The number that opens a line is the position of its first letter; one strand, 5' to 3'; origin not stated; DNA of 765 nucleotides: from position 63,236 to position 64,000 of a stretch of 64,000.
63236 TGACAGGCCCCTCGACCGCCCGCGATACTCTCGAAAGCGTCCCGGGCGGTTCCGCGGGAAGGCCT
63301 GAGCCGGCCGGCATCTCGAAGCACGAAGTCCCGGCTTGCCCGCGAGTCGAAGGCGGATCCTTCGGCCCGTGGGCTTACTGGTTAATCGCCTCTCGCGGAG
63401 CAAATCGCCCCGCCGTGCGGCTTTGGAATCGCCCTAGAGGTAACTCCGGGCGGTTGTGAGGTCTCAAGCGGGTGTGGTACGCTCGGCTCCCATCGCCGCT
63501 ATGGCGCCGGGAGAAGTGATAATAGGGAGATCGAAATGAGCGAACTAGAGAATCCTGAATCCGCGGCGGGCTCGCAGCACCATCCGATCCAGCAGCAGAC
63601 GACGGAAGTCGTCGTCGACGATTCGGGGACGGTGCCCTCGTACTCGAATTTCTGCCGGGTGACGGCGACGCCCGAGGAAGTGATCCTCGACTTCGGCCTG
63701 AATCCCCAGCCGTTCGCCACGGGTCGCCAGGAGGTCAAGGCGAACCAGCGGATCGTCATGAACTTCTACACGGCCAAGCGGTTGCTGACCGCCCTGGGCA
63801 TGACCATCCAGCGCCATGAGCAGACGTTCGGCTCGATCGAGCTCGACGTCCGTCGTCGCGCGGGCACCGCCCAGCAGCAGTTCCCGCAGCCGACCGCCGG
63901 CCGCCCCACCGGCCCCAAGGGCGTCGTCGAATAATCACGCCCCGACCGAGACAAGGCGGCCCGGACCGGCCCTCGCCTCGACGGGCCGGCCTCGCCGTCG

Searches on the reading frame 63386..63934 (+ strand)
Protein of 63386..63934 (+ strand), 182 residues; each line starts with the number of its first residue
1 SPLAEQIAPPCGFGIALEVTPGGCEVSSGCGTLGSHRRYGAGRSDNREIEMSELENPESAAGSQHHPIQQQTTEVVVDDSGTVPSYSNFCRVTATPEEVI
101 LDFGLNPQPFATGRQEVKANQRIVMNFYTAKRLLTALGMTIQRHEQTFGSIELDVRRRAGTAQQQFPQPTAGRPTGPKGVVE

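Call 51: search_protein_families(library=pfam, proteins=[window:63386-63934:+], max_evalue=0.0001)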
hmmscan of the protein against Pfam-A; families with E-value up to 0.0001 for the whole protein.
window:63386-63934:+ (182 aa): 1 family
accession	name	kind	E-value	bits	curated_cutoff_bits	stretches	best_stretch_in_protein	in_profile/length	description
PF11950.13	DUF3467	-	2.2e-21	76.1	25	1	65-152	12-91/92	Protein of unknown function (DUF3467)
